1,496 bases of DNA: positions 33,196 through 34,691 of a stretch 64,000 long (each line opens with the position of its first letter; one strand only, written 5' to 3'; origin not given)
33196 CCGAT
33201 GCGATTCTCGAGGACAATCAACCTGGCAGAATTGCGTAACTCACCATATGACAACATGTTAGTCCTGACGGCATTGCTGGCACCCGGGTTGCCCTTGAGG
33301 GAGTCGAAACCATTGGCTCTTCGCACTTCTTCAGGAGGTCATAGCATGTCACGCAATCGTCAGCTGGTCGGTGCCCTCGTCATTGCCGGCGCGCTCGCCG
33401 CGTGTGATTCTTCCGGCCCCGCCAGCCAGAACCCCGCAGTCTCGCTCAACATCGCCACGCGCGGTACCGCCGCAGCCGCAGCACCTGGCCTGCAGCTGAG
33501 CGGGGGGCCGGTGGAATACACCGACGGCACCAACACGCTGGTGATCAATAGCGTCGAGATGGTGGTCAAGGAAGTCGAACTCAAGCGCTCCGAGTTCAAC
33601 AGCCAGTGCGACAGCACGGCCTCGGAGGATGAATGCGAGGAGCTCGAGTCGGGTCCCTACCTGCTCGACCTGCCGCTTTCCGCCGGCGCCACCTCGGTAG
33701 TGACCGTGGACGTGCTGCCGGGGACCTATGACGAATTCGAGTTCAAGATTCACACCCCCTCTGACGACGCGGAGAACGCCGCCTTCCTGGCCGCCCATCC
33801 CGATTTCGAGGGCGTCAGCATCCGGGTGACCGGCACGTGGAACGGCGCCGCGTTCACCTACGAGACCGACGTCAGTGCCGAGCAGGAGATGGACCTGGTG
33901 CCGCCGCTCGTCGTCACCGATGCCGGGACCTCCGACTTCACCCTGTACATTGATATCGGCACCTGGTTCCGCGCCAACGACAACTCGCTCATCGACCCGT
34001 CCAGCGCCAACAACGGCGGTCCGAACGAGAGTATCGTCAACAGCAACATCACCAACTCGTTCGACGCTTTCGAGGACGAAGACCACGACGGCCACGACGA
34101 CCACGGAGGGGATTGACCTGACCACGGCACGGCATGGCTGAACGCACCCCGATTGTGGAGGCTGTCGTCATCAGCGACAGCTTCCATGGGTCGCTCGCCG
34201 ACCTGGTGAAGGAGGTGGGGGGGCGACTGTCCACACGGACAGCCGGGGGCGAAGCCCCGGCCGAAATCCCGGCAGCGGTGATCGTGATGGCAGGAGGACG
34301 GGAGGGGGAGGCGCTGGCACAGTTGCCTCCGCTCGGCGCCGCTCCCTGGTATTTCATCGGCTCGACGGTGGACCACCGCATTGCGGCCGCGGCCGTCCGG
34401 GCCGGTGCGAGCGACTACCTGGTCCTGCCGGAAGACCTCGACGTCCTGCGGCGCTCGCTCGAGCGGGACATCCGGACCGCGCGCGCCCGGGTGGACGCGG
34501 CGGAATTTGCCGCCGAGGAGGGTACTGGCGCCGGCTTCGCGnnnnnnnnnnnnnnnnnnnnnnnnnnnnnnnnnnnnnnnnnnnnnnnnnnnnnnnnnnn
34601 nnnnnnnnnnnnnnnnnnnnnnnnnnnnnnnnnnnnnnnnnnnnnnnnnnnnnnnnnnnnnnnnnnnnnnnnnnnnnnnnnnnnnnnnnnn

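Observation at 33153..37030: Sigma-54 promoter driving a lipoprotein / pseudo-receiver EBP / lipoprotein / TPR cassette, divergent from a PspC-domain gene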

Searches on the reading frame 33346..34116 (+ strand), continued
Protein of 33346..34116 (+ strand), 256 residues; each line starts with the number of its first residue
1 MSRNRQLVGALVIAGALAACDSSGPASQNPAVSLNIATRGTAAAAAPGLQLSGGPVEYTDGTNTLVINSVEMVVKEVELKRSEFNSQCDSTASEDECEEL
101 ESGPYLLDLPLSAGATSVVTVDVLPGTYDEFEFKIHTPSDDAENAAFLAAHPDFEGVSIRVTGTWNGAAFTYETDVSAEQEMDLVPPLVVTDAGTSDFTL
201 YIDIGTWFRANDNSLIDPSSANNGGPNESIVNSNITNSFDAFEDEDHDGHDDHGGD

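Call 60: search_protein_families(library=pfam, alignment_id=A1, max_evalue=1)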
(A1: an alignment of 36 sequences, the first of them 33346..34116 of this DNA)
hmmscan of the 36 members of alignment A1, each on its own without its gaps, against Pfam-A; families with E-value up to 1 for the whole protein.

A. member 1, window:33346-34116:+ (256 aa): 1 family
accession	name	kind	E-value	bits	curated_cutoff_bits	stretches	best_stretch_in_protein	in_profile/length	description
PF00720.22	SSI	-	0.17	12.3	23.9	1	152-175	66-89/92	Subtilisin inhibitor-like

B. families by the number of members that match (of 36 scanned): 11 families
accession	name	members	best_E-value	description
PF00720.22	SSI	11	0.08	Subtilisin inhibitor-like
PF14321.11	DUF4382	5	0.0012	Domain of unknown function (DUF4382)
PF15888.10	FOG_N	4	0.065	Folded gastrulation N-terminus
PF11804.13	DUF3325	2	0.18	Protein of unknown function (DUF3325)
PF16940.10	Tic110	2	0.9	Chloroplast envelope transporter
PF13627.12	LptM_cons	1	0.046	LPS-assembly lipoprotein LptM, conserved region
PF24353.1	DUF7513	1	0.14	Domain of unknown function (DUF7513)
PF02221.20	E1_DerP2_DerF2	1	0.15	ML domain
PF20727.2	Nairovirus_MLD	1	0.27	Nairovirus, mucin-like domain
PF08139.17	LPAM_1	1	0.73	Prokaryotic membrane lipoprotein lipid attachment site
PF04151.21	PPC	1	0.94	Bacterial pre-peptidase C-terminal domain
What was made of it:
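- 33346..34116 (+): g1: 256-aa acidic lipoprotein with a beta-sandwich core, remotely DUF4382-like, and a conserved C-terminal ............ loop. Sub-threshold DUF4382 hits in 5 of 36 members (call 60).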

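Call 67: search_protein_families(library=pfam, proteins=[L038:12933-13667:-, L079:9595-10116:-, L078:9919-10536:-, L070:10724-11152:-, L083:11375-12121:-, L050:3-551:+, L081:7724-8173:+, L068:7823-8590:+, L058:7883-8386:-, L082:5249-10243:-], max_evalue=0.001)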
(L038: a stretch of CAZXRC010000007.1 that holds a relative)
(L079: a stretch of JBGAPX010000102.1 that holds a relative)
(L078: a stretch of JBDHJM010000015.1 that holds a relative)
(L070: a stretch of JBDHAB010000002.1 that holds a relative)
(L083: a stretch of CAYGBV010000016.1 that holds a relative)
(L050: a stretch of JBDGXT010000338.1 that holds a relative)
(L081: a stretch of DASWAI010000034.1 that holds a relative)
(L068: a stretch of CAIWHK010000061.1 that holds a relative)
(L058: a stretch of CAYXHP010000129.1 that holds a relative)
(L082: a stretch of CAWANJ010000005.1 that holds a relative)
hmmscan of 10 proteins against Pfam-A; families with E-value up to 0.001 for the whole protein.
L038:12933-13667:- (244 aa): 1 family
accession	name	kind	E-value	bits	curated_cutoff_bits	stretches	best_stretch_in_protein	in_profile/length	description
PF01292.26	Ni_hydr_CYTB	-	0.00034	20.9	30.1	0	149-239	13-109/179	Prokaryotic cytochrome b561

L079:9595-10116:- (173 aa): 1 family
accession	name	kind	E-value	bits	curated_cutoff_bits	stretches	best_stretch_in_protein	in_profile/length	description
PF09980.14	DUF2214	-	0.00035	21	34.1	1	35-167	4-140/147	Predicted membrane protein (DUF2214)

L078:9919-10536:- (205 aa): 1 family
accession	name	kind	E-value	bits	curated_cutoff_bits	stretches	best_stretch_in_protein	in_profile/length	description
PF01351.25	RNase_HII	-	1.1e-36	127.1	25.8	1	21-197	1-197/199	Ribonuclease HII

L070:10724-11152:- (142 aa): 1 family
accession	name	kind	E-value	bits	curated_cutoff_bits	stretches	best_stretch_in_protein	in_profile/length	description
PF01245.26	Ribosomal_L19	-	1.7e-47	160.4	22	1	31-138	3-110/111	Ribosomal protein L19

L083:11375-12121:- (248 aa): 1 family
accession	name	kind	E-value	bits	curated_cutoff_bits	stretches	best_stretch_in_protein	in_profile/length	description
PF01746.26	tRNA_m1G_MT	-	2.2e-54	184.6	27.3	1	37-231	2-195/195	tRNA (Guanine-1)-methyltransferase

L050:3-551:+ (182 aa): 1 family
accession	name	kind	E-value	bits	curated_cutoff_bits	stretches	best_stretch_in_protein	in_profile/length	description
PF02201.23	SWIB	-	2e-27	95.2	25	1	109-181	2-74/74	SWIB/MDM2 domain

L081:7724-8173:+ (149 aa): 0 families

L068:7823-8590:+ (255 aa): 1 family
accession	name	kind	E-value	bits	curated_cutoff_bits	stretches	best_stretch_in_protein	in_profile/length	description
PF00932.25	LTD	-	4e-14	53.3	34.3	1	61-176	5-108/109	Lamin Tail Domain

L058:7883-8386:- (167 aa): 1 family
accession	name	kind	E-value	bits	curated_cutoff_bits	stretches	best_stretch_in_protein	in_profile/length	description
PF04120.17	Iron_permease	-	7.7e-53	178.1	25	1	34-157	1-124/128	Low affinity iron permease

L082:5249-10243:- (1664 aa): 6 families
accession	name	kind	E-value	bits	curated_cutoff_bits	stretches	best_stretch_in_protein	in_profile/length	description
PF15902.12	Sortilin-Vps10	-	6.8e-32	111.3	33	2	706-829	3-113/446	Sortilin, neurotensin receptor 3,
PF07676.18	PD40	-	8.6e-10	38.8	20.9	1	282-310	2-30/38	WD40-like Beta Propeller Repeat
PF13860.13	FlgD_ig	-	1.8e-08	34.7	27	1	1351-1390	7-46/79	FlgD Ig-like domain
PF02012.26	BNR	-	3.8e-07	29.5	27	0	758-769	1-12/12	BNR/Asp-box repeat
PF14870.12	PSII_BNR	-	5.2e-05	23.1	27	0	804-878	73-140/303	Photosynthesis system II assembly factor YCF48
PF13088.12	BNR_2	-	0.00011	22.1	31.4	0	1103-1234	86-201/277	BNR repeat-like domain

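Call 68: search_protein_families(library=ncbifam, proteins=[L041:7792-8703:+], max_evalue=0.00001)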
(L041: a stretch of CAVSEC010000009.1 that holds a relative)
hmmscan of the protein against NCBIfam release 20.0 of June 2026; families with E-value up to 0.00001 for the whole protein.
L041:7792-8703:+ (303 aa): 10 families
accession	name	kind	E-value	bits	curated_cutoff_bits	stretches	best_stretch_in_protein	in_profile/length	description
TIGR01297.1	CDF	superfamily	2.6e-64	217.3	82.35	1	24-302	5-284/285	cation diffusion facilitator family transporter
NF033616.1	CDF_MamB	equivalog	1.4e-52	179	350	1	27-300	12-283/284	magnetosome biogenesis CDF transporter MamB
NF033615.1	CDF_MamM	equivalog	3.6e-47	161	350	1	24-301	12-289/290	magnetosome biogenesis CDF transporter MamM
NF050169.1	CatEfflxFieF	equivalog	6.3e-40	137.2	420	1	27-301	11-282/282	cation efflux pump FieF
NF007064.0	PRK09509.1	equivalog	1.2e-36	126.2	447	1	23-303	12-289/300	CDF family cation-efflux transporter FieF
NF040994.1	MamV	equivalog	4.3e-34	118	500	1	24-300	14-287/319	CDF transporter MamV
NF052621.1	MngEfTpMntE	equivalog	1.9e-33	116.1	500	1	22-302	4-283/293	manganese efflux transporter MntE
NF002923.0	PRK03557.1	equivalog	6.8e-16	58.4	408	1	27-267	24-262/313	CDF family zinc transporter ZitB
NF052602.1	Zn_efflux_Cdf31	equivalog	3.1e-15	56.4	460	1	26-302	12-291/299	CDF family zinc efflux transporter Cdf31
NF033827.1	CDF_efflux_DmeF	equivalog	5.4e-09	35.9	250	0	28-135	22-128/309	CDF family Co(II)/Ni(II) efflux transporter DmeF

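Call 76: list_cluster_members(proteins=[P0388, P0385, P0381, P0373, P0360, P0339, P0317, P0282, P0260, P0245])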
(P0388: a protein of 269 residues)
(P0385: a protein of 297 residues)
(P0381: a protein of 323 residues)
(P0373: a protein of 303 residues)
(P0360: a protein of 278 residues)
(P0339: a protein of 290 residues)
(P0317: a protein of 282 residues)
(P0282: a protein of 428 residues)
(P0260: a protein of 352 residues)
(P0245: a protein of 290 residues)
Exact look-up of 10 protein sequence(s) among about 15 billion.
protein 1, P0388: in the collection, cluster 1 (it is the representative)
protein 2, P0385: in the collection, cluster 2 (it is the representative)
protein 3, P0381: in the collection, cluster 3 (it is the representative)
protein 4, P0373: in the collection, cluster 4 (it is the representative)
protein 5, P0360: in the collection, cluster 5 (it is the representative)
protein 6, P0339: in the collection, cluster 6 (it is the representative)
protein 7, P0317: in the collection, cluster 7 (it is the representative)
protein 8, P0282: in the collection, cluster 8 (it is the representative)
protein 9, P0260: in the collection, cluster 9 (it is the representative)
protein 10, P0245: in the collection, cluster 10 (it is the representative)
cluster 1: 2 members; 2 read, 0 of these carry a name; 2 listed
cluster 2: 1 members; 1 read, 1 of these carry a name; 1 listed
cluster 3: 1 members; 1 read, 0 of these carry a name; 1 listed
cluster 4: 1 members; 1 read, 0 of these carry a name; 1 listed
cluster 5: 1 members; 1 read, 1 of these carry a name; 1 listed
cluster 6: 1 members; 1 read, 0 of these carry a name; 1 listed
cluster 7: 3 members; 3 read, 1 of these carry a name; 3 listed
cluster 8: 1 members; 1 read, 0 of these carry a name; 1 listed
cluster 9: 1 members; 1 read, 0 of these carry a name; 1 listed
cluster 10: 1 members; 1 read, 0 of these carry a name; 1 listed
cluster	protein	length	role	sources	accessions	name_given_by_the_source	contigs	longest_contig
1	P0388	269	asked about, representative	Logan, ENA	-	-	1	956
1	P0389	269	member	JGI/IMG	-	-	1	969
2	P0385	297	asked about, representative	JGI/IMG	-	hypothetical protein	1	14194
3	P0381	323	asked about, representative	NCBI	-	-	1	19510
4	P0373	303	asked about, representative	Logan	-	-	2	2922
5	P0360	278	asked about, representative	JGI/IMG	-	hypothetical protein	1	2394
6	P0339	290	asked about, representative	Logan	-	-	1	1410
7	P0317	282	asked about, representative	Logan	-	-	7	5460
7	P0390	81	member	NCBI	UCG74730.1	MAG: hypothetical protein JSV95_08135, partial [Gemmatimonadota bacterium]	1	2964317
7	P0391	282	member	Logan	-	-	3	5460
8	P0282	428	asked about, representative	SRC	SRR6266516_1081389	-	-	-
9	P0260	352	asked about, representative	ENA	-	-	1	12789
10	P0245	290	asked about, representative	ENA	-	-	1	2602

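Call 84: search_protein_families(library=pfam, proteins=[L041:11886-12878:+], max_evalue=1)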
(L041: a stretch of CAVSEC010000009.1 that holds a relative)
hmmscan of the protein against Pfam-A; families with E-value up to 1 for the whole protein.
L041:11886-12878:+ (330 aa): 16 families
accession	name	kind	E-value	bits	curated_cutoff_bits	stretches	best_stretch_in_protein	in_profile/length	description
PF13424.12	TPR_12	-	2.5e-23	82.5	30.1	3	120-193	2-77/77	Tetratricopeptide repeat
PF00515.34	TPR_1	-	4.3e-12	45.7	27.8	2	85-110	5-30/34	Tetratricopeptide repeat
PF13432.12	TPR_16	-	6.6e-12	46.1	32.7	3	87-148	3-58/65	Tetratricopeptide repeat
PF07719.23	TPR_2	-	1.2e-10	41.1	27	2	85-111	5-31/34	Tetratricopeptide repeat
PF17874.7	TPR_MalT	-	4.9e-10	39.7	45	1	46-297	6-256/336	MalT-like TPR region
PF13374.12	TPR_10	-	2.5e-07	31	27.5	2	160-189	1-30/42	Tetratricopeptide repeat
PF13181.12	TPR_8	-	5.3e-05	23.5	25.7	1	83-112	3-32/34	Tetratricopeptide repeat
PF13176.12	TPR_7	-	8.6e-05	22.8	27.9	1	163-196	1-34/36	Tetratricopeptide repeat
PF14938.12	SNAP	-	0.017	15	25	1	91-152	84-146/282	Soluble NSF attachment protein, SNAP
PF24885.1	TPR_NPHP3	-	0.022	14.6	100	1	87-190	105-212/239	Nephrocystin-3 TPR domain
PF13431.12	TPR_17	-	0.024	15.4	24.4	0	162-182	14-34/34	Tetratricopeptide repeat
PF10602.15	RPN7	-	0.053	13.7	29.6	1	146-265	21-137/174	26S proteasome subunit RPN7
PF13414.12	TPR_11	-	0.073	13.2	26.8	0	92-111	5-24/42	TPR repeat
PF13428.12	TPR_14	-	0.18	13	23.5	0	205-231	5-31/44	Tetratricopeptide repeat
PF07721.20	TPR_4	-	0.32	12.2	27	1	82-104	2-24/26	Tetratricopeptide repeat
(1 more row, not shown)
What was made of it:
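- Homologues reach sub-threshold MalT-like sensor TPR scores (call 84).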

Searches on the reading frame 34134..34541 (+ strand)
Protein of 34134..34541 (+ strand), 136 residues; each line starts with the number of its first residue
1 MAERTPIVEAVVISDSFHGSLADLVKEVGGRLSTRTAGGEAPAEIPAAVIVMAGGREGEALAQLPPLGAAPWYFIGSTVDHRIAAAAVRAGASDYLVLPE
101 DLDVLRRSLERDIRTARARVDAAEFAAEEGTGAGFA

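Call 39: search_protein_families(library=pfam, proteins=[window:34134-34541:+], max_evalue=10)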
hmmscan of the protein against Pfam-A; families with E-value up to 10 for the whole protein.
window:34134-34541:+ (136 aa): 0 families

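Call 43: search_solved_structures(query=A3, max_evalue=10, show_alignments=4)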
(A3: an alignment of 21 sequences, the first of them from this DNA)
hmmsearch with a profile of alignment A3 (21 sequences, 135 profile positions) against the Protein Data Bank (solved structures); distinct sequences matched with E-value up to 10: 44.
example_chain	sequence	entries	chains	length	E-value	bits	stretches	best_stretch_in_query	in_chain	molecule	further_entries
3eq2_A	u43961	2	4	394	0.00055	23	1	91-133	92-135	Probable two-component response regulator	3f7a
5ep0_A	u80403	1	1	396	0.00089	22.4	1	65-126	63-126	Putative repressor protein luxO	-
4l85_A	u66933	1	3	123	0.0031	20.6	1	46-122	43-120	KDP operon transcriptional regulatory protein KdpE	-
8svz_A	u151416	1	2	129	0.0056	19.8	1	49-122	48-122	Two-component response regulator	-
8uvx_B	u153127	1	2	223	0.0067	19.5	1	64-121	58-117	DNA-binding response regulator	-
8uuz_A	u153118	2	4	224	0.0068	19.5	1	64-121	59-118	DNA-binding response regulator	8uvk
1dc7_A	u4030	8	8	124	0.0083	19.2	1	60-121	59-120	NITROGEN REGULATION PROTEIN | NITROGEN REGULATION PROTEIN NR(I) | NTRC RECEIVER DOMAIN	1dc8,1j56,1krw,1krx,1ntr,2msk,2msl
9qih_A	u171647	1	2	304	0.015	18.4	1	65-118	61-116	SenB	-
3cfy_A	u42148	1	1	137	0.019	18.1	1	12-124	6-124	Putative LuxO repressor protein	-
1zh2_A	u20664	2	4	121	0.023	17.8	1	46-122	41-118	KDP operon transcriptional regulatory protein kdpE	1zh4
6is1_A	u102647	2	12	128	0.03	17.4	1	65-120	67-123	Response regulator ArlR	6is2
6lgq_D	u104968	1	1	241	0.031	17.3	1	46-125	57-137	DNA-binding response regulator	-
4kfc_A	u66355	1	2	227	0.032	17.3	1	46-125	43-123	KDP operon transcriptional regulatory protein KdpE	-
2qr3_A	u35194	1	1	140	0.032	17.3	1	64-127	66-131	Two-component system response regulator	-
4kny_A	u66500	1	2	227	0.033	17.3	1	46-125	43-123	KDP operon transcriptional regulatory protein KdpE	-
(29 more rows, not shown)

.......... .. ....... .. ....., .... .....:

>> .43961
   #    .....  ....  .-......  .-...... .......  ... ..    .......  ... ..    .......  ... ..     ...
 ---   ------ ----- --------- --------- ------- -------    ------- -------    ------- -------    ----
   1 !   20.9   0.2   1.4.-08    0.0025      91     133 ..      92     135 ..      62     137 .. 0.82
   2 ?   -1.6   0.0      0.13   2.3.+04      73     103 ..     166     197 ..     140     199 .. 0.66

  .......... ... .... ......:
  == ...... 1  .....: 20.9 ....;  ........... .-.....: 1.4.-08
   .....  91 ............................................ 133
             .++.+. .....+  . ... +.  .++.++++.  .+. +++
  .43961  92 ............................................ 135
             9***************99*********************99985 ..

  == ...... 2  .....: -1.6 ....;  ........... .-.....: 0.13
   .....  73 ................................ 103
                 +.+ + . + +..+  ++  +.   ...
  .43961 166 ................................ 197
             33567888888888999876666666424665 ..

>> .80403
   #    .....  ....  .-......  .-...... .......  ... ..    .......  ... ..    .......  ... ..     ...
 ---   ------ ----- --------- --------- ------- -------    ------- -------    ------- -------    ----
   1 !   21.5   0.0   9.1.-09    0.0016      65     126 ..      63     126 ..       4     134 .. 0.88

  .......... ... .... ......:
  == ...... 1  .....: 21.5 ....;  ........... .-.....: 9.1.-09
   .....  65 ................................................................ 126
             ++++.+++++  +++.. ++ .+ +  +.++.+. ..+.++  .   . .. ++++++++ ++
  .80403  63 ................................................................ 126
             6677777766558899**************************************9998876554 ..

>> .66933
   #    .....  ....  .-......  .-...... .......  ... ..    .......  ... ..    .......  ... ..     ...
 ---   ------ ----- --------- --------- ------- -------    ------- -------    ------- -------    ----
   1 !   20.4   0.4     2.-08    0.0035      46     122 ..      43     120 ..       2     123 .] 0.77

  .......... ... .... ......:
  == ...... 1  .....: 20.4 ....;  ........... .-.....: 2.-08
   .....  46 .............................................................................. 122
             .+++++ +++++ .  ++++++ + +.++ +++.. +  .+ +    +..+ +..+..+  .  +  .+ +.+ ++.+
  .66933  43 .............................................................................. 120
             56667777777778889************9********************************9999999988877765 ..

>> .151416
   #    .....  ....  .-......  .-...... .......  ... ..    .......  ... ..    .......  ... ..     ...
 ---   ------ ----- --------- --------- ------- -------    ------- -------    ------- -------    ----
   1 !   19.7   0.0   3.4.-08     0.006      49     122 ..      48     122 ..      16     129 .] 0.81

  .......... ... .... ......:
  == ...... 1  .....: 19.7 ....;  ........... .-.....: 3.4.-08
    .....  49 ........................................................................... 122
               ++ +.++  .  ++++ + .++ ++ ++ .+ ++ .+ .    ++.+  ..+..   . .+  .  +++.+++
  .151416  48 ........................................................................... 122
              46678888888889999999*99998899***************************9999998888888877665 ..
